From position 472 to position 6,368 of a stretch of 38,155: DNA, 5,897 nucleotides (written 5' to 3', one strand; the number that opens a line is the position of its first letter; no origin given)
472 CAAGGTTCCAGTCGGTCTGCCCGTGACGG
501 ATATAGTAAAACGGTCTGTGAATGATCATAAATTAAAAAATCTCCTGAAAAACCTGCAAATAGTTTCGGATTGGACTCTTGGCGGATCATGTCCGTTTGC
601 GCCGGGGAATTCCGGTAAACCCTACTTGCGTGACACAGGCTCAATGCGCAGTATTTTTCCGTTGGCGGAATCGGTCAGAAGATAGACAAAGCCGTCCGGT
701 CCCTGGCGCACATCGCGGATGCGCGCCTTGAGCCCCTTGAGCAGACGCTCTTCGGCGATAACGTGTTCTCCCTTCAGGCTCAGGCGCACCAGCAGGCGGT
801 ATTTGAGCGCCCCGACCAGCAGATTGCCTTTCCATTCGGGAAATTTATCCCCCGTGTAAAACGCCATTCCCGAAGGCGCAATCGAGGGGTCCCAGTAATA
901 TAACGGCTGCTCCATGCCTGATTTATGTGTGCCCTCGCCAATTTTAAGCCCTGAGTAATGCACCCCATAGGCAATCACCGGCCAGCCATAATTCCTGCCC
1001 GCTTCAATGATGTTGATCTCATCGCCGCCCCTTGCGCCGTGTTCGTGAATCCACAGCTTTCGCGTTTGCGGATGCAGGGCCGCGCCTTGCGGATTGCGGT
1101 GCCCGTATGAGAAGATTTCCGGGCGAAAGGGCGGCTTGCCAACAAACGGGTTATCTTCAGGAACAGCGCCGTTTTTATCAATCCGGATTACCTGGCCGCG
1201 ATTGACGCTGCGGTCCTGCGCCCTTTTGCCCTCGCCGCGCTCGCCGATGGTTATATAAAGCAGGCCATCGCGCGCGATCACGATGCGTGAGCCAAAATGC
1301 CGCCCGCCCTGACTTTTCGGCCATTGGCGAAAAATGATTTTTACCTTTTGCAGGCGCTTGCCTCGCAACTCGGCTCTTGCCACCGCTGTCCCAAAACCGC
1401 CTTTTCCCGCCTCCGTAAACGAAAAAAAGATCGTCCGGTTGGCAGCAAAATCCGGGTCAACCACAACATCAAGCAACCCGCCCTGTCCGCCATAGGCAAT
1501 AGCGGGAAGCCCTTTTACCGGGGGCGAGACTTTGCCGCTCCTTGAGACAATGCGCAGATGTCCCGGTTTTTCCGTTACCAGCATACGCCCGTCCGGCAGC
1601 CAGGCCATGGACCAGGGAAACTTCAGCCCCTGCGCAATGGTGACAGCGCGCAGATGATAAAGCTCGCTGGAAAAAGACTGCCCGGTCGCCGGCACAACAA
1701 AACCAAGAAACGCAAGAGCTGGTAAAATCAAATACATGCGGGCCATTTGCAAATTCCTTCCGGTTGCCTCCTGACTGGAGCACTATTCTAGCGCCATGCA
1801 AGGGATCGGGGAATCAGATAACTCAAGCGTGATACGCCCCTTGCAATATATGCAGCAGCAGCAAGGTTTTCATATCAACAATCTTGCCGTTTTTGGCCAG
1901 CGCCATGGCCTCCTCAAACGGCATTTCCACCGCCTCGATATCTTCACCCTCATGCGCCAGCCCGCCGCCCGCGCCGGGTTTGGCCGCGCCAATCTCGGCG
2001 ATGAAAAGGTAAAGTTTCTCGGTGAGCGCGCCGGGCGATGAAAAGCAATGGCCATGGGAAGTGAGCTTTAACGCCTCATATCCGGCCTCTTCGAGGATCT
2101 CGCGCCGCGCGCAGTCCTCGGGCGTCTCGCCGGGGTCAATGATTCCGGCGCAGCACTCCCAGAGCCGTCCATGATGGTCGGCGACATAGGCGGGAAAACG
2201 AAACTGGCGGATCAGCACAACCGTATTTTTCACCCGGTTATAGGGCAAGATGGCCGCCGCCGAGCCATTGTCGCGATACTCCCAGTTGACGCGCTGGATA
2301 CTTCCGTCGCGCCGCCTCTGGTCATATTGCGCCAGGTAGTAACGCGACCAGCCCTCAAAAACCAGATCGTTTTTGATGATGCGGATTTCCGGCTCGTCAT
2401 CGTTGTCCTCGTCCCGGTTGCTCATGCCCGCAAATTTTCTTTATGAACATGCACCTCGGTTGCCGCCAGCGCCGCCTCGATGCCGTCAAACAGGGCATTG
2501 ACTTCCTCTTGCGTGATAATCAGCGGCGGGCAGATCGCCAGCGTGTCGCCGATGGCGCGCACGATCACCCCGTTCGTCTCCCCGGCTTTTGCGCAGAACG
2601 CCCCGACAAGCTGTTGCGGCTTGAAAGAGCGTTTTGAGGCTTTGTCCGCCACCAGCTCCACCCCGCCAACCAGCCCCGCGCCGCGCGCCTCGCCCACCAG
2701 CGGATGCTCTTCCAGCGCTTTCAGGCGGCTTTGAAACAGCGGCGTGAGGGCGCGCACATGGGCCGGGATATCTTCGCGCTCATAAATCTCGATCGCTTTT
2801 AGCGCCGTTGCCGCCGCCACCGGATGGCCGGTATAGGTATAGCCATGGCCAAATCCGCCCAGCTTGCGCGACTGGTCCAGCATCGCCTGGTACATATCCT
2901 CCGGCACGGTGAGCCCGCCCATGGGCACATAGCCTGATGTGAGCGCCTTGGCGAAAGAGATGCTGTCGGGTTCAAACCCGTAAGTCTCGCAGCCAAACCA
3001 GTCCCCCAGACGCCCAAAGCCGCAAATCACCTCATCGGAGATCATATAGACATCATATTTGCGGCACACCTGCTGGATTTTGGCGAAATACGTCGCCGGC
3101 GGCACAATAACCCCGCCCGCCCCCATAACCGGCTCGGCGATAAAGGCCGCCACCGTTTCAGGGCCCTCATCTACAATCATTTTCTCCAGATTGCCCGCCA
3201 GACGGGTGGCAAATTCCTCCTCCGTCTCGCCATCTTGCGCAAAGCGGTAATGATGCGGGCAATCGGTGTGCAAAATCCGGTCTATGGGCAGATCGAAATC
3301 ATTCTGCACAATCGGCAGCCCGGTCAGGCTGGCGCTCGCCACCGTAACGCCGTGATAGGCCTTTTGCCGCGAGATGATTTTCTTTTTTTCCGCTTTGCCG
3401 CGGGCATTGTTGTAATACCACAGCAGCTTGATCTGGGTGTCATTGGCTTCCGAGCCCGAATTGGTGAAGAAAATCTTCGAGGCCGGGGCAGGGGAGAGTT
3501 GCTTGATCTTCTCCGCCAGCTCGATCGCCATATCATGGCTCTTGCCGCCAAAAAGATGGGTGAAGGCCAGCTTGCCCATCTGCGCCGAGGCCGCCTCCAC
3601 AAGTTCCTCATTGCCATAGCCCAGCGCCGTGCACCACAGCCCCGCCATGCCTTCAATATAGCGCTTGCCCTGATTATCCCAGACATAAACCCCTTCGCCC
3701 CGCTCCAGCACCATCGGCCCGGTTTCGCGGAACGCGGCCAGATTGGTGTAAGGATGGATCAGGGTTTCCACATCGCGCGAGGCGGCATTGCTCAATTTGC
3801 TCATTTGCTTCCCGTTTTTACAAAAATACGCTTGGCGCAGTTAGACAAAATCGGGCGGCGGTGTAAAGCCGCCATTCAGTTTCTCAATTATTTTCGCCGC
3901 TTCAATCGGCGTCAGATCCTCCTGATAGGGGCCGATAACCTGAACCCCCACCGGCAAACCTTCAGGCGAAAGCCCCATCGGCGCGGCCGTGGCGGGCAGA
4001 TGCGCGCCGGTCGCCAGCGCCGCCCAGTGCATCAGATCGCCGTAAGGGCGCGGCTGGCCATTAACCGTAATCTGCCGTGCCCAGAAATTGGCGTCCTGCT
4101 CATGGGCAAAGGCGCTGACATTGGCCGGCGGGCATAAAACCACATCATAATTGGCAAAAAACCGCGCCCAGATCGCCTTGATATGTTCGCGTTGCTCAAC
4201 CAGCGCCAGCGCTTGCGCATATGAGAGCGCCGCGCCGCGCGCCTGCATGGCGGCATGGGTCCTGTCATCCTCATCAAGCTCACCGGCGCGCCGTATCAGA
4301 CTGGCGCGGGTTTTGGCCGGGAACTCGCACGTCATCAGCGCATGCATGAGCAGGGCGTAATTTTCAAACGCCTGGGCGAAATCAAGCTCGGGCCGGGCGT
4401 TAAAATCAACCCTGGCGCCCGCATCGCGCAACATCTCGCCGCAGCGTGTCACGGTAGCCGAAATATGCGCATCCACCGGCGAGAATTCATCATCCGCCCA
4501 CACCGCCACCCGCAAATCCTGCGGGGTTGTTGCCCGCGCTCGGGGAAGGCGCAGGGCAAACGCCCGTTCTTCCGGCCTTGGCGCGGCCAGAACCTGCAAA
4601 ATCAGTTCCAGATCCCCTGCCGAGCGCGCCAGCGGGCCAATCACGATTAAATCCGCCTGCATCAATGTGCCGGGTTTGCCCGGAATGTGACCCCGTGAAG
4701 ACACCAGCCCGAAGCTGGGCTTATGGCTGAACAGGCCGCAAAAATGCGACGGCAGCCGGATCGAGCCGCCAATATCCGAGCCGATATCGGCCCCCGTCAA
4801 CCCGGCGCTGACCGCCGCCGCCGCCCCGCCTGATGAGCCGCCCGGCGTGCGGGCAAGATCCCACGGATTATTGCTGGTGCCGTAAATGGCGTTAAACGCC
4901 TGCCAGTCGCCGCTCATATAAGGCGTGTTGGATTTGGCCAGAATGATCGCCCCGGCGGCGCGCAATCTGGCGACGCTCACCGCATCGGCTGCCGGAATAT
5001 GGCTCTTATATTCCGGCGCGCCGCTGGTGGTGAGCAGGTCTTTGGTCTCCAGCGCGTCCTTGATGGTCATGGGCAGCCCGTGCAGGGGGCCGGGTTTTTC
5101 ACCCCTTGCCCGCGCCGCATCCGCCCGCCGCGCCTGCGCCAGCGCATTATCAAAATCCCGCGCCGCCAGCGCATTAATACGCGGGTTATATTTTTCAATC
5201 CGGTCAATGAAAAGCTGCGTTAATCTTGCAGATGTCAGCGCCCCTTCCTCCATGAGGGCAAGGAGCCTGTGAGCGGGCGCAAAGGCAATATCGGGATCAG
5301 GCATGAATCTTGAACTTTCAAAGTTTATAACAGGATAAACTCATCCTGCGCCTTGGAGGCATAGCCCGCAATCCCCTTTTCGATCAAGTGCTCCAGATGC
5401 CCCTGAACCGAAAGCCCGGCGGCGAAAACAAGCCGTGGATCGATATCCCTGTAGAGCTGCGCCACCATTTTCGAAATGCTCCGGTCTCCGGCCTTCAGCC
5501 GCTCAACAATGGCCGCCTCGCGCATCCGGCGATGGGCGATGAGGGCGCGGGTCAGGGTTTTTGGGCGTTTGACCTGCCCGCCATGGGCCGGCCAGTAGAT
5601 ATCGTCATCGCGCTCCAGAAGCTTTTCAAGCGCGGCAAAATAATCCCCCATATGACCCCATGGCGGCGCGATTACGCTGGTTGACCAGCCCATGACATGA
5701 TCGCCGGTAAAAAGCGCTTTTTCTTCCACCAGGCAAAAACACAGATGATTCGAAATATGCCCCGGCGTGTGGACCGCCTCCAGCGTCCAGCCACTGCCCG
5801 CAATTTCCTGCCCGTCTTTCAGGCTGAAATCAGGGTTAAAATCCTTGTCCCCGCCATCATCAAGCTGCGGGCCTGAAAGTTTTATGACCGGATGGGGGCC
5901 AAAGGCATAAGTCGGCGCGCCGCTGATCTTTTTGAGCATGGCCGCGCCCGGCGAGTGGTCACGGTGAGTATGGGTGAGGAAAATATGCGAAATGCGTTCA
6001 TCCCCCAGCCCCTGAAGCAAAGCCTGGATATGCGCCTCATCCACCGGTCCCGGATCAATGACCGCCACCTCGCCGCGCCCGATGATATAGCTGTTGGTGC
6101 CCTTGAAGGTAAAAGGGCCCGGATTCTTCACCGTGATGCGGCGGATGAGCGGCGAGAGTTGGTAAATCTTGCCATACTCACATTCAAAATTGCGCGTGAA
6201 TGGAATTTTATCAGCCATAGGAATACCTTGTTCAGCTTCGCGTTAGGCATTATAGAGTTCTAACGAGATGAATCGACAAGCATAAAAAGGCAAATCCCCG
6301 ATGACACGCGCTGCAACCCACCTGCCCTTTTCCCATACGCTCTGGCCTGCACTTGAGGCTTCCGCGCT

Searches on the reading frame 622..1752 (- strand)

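Call 74: search_protein_families(library=pfam, proteins=[window:622-1752:-], max_evalue=0.0001)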
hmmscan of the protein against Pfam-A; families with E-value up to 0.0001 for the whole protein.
window:622-1752:- (376 aa): 1 family
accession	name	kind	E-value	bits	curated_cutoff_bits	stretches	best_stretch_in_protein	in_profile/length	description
PF07995.17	GSDH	-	1.9e-142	474.9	25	1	43-369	1-332/332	Glucose / Sorbosone dehydrogenase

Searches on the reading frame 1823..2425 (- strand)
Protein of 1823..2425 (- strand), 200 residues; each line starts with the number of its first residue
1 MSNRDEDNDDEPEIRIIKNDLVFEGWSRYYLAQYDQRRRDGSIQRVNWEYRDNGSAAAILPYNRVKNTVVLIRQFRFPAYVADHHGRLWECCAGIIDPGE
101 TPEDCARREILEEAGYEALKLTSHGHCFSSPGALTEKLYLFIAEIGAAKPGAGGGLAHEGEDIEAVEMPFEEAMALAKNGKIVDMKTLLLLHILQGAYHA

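Call 74: search_protein_families(library=pfam, proteins=[window:1823-2425:-], max_evalue=0.0001)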
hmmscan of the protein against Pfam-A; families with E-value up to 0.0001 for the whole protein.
window:1823-2425:- (200 aa): 1 family
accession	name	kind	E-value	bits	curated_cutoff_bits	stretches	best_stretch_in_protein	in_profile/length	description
PF00293.34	NUDIX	-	5.4e-17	62.5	21.1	1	55-178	4-121/134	NUDIX domain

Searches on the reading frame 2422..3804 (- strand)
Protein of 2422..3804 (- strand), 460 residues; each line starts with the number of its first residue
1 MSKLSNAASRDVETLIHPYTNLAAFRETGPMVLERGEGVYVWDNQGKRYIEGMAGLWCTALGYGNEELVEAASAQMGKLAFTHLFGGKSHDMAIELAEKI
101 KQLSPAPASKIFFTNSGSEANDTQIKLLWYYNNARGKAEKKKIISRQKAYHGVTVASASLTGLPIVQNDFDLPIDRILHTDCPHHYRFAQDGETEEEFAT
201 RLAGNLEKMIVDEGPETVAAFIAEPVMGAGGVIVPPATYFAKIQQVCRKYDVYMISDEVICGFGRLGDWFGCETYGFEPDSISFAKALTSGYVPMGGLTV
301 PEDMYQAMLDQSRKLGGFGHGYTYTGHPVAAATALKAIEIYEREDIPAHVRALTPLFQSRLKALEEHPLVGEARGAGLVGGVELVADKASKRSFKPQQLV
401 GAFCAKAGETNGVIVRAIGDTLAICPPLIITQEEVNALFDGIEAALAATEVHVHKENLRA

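Call 74: search_protein_families(library=pfam, proteins=[window:2422-3804:-], max_evalue=0.0001)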
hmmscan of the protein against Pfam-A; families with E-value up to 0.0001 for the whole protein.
window:2422-3804:- (460 aa): 1 family
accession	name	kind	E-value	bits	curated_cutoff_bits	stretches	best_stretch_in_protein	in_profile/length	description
PF00202.27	Aminotran_3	-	7.8e-91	305.2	30.5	1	30-446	10-403/403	Aminotransferase class-III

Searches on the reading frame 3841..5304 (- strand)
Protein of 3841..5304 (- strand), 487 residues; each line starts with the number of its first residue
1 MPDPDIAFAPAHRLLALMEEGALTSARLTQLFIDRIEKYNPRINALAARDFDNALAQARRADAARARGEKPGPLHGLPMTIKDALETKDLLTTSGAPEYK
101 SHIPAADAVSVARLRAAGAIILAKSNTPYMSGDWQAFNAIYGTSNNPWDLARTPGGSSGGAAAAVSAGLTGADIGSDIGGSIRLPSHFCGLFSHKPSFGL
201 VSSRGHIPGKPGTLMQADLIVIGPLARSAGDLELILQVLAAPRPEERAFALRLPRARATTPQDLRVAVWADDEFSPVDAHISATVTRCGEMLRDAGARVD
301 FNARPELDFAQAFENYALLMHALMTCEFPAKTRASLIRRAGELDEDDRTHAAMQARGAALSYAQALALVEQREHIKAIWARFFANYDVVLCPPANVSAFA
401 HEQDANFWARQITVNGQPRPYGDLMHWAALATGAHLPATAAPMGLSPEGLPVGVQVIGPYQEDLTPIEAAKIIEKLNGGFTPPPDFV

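Call 74: search_protein_families(library=pfam, proteins=[window:3841-5304:-], max_evalue=0.0001)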
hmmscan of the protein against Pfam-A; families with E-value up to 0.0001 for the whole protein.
window:3841-5304:- (487 aa): 1 family
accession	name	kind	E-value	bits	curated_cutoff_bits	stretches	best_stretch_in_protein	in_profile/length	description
PF01425.27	Amidase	-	4e-94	316.6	27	1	28-463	2-441/445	Amidase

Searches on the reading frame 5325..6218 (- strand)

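Call 74: search_protein_families(library=pfam, proteins=[window:5325-6218:-], max_evalue=0.0001)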
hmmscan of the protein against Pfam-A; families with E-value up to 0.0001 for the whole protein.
window:5325-6218:- (297 aa): 2 families
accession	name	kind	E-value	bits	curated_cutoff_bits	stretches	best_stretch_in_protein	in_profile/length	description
PF00753.33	Lactamase_B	-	4e-23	82.8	22.7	1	38-212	3-196/196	Metallo-beta-lactamase superfamily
PF17778.7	BLACT_WH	-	3.4e-06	27.4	22.8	1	248-284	2-38/46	Beta-lactamase associated winged helix domain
